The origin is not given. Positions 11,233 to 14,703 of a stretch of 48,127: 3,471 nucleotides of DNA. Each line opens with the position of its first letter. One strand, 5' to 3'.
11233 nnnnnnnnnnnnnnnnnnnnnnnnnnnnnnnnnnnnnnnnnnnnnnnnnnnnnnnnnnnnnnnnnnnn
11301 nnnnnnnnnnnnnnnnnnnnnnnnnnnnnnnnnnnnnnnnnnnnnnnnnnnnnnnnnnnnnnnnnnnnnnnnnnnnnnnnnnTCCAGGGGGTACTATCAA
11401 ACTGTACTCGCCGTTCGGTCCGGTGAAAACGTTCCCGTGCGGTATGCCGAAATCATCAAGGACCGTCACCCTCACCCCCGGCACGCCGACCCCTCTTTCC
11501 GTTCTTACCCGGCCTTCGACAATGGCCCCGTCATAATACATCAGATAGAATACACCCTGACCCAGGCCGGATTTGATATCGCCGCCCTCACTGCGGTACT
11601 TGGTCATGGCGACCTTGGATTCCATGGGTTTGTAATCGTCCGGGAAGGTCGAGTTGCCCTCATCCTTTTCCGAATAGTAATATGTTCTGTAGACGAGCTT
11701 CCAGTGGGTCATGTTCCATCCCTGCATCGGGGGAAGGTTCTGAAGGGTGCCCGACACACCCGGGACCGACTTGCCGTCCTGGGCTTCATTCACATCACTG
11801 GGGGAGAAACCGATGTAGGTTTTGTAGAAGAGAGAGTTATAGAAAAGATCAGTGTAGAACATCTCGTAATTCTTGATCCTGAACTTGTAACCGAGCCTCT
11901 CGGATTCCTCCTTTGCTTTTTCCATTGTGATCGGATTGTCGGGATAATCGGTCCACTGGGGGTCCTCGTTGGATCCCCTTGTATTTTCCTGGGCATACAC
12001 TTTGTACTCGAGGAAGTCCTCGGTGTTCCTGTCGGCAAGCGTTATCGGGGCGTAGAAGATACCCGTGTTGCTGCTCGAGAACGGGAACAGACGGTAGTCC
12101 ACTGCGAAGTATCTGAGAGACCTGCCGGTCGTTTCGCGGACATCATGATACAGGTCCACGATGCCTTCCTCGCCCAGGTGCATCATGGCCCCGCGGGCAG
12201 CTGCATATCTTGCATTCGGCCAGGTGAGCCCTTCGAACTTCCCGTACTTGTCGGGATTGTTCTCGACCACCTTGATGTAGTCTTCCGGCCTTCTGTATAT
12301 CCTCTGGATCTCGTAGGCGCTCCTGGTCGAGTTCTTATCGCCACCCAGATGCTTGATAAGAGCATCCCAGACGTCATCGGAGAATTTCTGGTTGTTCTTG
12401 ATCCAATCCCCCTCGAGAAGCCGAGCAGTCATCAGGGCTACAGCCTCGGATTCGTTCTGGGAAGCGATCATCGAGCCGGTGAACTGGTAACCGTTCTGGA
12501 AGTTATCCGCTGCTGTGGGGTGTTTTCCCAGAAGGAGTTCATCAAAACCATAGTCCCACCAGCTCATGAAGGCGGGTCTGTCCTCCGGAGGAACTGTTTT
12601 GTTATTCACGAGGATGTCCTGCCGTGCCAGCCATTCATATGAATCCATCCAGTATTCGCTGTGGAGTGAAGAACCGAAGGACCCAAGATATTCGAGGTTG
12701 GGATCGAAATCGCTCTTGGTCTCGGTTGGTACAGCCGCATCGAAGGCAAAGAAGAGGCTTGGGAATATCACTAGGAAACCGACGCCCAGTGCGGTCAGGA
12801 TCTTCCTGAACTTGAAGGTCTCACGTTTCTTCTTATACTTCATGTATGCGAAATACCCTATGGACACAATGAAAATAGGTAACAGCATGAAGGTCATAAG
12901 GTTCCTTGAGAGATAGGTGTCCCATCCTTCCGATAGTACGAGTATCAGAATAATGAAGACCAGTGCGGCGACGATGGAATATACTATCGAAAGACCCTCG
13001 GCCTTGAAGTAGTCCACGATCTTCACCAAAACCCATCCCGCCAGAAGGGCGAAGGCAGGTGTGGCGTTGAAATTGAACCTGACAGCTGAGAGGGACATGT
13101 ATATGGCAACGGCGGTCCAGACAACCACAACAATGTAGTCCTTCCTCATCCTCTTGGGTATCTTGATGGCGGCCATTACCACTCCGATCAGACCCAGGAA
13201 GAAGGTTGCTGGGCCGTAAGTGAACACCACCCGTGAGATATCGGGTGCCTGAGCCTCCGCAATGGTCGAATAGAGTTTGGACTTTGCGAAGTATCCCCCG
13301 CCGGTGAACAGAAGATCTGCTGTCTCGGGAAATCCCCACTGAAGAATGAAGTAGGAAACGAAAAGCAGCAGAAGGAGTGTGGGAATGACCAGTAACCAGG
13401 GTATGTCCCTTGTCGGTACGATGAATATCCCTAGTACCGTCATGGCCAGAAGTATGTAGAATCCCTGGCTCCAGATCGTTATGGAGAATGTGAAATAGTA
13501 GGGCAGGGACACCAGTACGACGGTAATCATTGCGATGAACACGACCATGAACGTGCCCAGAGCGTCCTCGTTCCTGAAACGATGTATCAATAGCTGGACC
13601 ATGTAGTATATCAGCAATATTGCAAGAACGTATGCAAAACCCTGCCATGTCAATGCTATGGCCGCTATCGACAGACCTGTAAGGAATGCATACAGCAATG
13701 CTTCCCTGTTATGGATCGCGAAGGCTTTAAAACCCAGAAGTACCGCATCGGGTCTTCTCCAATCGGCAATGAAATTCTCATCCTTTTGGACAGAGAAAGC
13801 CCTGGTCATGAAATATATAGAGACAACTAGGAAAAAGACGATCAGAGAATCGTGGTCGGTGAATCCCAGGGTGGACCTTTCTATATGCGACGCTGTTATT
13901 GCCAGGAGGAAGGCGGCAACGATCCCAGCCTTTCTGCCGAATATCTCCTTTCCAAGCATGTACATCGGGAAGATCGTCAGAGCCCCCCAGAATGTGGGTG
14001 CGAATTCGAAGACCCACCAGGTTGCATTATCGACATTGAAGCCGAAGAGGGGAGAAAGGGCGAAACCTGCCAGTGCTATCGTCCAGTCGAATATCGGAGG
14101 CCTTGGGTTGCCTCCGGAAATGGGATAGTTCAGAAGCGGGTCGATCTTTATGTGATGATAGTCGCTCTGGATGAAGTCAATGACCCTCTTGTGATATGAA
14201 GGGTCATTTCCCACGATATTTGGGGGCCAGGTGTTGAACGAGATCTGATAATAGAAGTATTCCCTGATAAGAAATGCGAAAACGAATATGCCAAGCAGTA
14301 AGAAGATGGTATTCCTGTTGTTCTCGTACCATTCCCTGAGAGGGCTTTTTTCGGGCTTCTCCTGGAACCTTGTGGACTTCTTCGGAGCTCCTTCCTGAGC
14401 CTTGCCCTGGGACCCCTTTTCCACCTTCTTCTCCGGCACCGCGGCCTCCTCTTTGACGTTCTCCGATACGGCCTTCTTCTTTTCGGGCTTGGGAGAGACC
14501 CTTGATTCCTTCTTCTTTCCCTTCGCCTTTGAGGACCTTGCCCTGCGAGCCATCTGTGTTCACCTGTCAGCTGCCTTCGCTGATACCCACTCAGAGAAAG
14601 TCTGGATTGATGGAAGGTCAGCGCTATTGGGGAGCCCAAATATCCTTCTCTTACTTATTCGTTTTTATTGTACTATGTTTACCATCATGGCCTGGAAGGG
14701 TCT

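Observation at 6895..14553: AglB/STT3 catalytic core fused to a ~1,500-residue repeat-domain ectodomain and a second membrane anchor (2552 aa)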

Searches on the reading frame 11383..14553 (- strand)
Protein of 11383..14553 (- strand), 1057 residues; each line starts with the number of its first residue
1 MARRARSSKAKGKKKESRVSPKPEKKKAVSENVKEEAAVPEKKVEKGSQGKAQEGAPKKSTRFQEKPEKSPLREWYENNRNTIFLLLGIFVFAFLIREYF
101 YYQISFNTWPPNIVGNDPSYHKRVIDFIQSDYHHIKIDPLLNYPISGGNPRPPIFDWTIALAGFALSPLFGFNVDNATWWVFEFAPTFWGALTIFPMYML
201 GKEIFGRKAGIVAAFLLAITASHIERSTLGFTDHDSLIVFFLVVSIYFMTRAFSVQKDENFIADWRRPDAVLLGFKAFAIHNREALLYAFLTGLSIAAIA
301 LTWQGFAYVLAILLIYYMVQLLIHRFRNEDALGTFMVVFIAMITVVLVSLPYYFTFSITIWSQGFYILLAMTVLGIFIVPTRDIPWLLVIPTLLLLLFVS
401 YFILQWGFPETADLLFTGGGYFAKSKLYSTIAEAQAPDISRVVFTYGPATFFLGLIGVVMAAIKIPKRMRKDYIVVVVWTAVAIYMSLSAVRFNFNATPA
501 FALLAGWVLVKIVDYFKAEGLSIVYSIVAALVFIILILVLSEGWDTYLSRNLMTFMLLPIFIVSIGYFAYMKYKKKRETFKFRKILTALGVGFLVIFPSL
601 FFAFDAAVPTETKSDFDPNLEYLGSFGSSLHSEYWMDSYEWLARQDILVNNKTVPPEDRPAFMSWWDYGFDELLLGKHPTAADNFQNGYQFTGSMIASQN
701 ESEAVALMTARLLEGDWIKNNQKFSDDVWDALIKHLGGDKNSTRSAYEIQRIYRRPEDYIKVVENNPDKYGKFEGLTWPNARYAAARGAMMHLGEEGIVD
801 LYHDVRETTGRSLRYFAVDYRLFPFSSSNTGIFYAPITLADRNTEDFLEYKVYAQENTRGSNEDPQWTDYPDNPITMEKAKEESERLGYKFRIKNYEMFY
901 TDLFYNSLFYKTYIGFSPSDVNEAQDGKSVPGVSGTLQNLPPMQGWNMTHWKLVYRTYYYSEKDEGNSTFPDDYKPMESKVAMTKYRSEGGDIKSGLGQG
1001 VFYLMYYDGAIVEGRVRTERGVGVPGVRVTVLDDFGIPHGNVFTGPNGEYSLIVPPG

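Call 15: search_solved_structures(query=window:11383-14553:-, max_evalue=0.01, show_alignments=2)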
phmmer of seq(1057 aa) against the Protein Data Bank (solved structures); distinct sequences matched with E-value up to 0.01: 8.
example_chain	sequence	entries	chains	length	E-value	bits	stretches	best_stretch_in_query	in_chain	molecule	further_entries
5gmy_A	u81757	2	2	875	9.5e-12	46.8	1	105-506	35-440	Transmembrane oligosaccharyl transferase, putative | Dolichyl-phosphooligosaccharide-protein glycotransferase 3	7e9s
3waj_A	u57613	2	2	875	1.1e-11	46.6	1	105-506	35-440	Transmembrane oligosaccharyl transferase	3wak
3vgp_A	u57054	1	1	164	6.7e-06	27.4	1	632-710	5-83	Transmembrane oligosaccharyl transferase, putative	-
6s7o_A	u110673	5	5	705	7.9e-05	23.9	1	117-253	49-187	Dolichyl-diphosphooligosaccharide--protein glycosyltransferase subunit STT3A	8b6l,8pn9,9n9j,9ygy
6ftj_5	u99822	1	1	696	0.00012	23.2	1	117-253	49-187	Dolichyl-diphosphooligosaccharide--protein glycosyltransferase subunit STT3A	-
6ftg_5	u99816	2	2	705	0.00013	23.2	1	117-253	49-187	Dolichyl-diphosphooligosaccharide--protein glycosyltransferase subunit STT3A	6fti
6c26_A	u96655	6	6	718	0.00045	21.4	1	116-252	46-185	Dolichyl-diphosphooligosaccharide--protein glycosyltransferase subunit STT3 | Dolichyl-diphosphooligosaccharide--protein glycotransferase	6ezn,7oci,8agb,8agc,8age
3vu0_A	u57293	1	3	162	0.00061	21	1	635-711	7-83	Putative uncharacterized protein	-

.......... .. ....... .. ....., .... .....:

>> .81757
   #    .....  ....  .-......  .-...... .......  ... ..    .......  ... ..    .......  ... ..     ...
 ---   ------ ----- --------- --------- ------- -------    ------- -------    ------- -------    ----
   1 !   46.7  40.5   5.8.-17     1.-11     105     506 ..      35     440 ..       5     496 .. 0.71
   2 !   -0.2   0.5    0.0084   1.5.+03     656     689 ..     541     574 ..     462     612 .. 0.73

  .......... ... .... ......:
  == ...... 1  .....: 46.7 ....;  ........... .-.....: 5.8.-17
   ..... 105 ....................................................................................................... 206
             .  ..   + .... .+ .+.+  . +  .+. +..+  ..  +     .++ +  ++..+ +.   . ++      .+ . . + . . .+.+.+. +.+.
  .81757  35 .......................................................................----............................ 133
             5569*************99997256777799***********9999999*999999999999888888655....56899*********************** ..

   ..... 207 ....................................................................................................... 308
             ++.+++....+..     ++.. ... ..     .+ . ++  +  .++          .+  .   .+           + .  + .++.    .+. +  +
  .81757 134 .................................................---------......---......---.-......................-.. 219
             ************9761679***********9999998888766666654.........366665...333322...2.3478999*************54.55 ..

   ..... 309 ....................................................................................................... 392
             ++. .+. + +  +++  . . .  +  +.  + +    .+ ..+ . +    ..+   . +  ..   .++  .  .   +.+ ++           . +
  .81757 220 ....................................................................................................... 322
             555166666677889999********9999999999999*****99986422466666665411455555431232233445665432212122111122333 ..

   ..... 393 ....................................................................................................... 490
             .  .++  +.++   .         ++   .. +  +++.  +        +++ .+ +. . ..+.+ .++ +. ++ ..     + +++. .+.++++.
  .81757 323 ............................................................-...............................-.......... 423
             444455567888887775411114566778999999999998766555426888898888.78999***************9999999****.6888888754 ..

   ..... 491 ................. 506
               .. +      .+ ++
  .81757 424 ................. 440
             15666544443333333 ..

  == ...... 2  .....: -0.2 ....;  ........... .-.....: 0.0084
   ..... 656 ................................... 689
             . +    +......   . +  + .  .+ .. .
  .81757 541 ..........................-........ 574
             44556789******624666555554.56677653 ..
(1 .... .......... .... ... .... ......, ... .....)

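Call 52: search_protein_representatives(protein=window:11554-14313:-)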
Query: 920 residues. Proteins with E-value up to 0.001 (for the whole library): 1560; up to 1e-10: 616; up to 1e-30: 276. The best 150 are listed.
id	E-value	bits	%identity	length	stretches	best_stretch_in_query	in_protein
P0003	0.0e+00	2015.3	93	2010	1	1-920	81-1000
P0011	0.0e+00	1516.3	69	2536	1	1-920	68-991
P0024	0.0e+00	1105.7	54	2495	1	2-920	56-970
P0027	0.0e+00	1053.5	52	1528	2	2-460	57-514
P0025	0.0e+00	1046.9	51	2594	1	2-920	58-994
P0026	0.0e+00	1038.5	52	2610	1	3-920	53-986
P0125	1.4e-281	953.3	48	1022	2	13-524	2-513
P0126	1.3e-238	811.2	47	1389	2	2-433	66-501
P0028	6.5e-238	808.8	46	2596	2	2-640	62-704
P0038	1.4e-236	804.4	48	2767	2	6-488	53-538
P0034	8.0e-231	785.3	45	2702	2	5-476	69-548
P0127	3.9e-216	736.7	43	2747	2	5-512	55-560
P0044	8.6e-214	729.0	42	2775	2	4-517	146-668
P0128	1.9e-211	721.2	41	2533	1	5-920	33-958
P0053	5.1e-198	676.8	45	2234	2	4-435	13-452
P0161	2.2e-157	542.3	42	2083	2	497-910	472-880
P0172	9.0e-146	503.9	40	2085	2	4-438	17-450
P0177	5.7e-136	471.4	40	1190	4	6-441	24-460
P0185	2.4e-131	456.1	40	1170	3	4-436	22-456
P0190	2.1e-120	419.9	37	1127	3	4-441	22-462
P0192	6.9e-117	408.3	35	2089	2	495-889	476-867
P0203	5.4e-108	378.9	33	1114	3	2-433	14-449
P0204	1.2e-107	377.7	39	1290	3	5-438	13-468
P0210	2.4e-105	370.1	37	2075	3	542-884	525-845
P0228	2.6e-95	336.9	38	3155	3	7-432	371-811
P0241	1.2e-90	321.4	35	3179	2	34-637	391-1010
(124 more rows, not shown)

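Call 55: list_cluster_members(proteins=[P0161, P0172, P0192, P0210, P0177, P0185, P0190, P0203, P0228, P0241])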
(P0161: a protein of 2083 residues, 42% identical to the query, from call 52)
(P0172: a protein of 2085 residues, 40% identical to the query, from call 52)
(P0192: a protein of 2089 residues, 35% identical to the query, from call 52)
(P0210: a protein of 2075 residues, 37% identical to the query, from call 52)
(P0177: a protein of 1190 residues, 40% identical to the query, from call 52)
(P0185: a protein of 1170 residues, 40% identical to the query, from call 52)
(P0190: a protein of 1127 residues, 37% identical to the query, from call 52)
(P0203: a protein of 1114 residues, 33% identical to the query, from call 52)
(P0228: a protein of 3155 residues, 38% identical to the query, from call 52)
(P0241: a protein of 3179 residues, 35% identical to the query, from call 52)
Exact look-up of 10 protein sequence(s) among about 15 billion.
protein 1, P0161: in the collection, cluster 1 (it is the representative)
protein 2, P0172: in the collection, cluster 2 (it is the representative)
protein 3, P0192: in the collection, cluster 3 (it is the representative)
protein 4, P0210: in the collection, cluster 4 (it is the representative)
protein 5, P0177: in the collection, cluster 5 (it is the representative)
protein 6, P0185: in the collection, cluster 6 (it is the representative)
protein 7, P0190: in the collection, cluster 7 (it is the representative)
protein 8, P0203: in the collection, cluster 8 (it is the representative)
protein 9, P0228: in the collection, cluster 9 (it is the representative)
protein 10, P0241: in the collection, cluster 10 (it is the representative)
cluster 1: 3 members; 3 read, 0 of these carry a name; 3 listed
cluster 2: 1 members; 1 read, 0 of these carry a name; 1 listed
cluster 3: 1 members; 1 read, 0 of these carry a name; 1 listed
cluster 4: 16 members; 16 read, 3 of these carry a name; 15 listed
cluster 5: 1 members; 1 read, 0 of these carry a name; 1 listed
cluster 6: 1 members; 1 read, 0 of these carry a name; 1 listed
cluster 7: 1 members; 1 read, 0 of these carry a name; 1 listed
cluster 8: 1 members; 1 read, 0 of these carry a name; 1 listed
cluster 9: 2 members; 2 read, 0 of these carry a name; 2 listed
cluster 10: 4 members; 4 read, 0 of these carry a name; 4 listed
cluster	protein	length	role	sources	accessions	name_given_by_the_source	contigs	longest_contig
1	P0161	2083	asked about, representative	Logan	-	-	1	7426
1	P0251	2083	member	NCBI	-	-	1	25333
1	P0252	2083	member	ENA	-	-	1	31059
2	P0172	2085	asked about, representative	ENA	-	-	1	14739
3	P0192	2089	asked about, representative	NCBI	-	-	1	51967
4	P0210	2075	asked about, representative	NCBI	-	-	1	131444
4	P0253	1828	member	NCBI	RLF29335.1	MAG: hypothetical protein DRN14_02325, partial [Thermoplasmata archaeon]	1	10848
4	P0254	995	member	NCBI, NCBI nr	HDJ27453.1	MAG TPA: peptide transporter, partial [Aciduliprofundum sp.] | peptide transporter [Aciduliprofundum sp.]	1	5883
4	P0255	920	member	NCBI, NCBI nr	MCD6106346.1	MAG: glycosyltransferase family 39 protein, partial [Thermoplasmata archaeon] | glycosyltransferase family 39 protein [Thermoplasmata archaeon]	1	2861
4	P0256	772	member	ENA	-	-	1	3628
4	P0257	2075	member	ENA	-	-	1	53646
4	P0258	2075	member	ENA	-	-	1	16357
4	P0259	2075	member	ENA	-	-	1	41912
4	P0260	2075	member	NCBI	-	-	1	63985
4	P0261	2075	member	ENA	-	-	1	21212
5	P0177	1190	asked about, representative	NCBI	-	-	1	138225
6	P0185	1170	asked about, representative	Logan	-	-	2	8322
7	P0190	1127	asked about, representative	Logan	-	-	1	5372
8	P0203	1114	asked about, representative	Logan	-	-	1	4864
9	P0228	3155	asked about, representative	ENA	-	-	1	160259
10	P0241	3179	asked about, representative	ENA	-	-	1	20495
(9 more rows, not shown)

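Call 66: find_encoding_contigs(protein=P0177, flank=10000, max_places=2)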
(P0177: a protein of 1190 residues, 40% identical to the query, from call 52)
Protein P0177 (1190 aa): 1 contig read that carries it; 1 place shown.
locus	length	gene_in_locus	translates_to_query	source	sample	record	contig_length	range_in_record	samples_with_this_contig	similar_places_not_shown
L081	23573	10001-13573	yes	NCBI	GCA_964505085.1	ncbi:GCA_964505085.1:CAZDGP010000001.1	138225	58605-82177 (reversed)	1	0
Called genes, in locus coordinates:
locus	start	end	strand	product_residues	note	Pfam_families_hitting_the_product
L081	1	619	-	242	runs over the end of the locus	PF13367:PrsW-protease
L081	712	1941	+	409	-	PF02441:Flavoprotein, PF04127:DFP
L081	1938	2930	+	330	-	PF00288:GHMP_kinases_N (weak)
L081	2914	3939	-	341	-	PF01137:RTC, PF05189:RTC_insert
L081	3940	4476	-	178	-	PF01467:CTP_transf_like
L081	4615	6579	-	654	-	PF00493:MCM (faint), PF01078:Mg_chelatase, PF05496:RuvB_N (faint), PF00158:Sigma54_activat, PF13654:AAA_32 (weak), PF20436:LonB_AAA-LID, PF05362:Lon_C, PF13541:ChlI, +2 more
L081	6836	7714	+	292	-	PF13793:Pribosyltran_N, PF00156:Pribosyltran, PF14572:Pribosyl_synth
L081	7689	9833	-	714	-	PF07705:CARDB (faint)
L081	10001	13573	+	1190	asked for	PF02516:STT3, PF22627:AglB_core-like, PF13620:CarboxypepD_reg, PF13715:CarbopepD_reg_2 (faint), PF17210:SdrD_B (faint), PF22904:NOMO1-like_2nd (faint)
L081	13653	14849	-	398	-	PF13439:Glyco_transf_4, PF13579:Glyco_trans_4_4, PF20706:GT4-conflict, PF00534:Glycos_transf_1, PF13692:Glyco_trans_1_4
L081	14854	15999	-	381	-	PF00155:Aminotran_1_2, PF12897:Asp_aminotransf (weak), PF01041:DegT_DnrJ_EryC1 (weak), PF01053:Cys_Met_Meta_PP (weak)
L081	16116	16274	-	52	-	-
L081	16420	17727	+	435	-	PF07969:Amidohydro_3 (faint), PF01979:Amidohydro_1, PF12890:DHOase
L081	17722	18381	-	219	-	PF09335:VTT_dom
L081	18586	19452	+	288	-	PF01634:HisG, PF08029:HisG_C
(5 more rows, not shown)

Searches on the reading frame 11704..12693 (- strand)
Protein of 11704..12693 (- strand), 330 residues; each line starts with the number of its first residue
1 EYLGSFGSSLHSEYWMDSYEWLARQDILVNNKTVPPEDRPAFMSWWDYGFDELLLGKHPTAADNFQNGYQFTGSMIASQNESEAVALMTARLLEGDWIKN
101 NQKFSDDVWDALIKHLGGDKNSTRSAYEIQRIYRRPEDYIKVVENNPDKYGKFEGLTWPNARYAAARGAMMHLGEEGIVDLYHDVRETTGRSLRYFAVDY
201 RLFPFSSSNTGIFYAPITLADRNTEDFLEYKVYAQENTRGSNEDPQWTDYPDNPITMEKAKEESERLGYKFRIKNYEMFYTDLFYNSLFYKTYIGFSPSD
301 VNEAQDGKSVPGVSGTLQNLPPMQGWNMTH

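Call 32: search_protein_families(library=pfam, proteins=[window:11704-12693:-], max_evalue=0.01)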
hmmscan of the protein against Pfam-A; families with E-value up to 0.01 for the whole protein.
window:11704-12693:- (330 aa): 1 family
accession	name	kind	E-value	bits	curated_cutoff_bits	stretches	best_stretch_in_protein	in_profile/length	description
PF22627.1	AglB_core-like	-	2.2e-05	25.2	27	1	30-88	35-96/111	AglB core domain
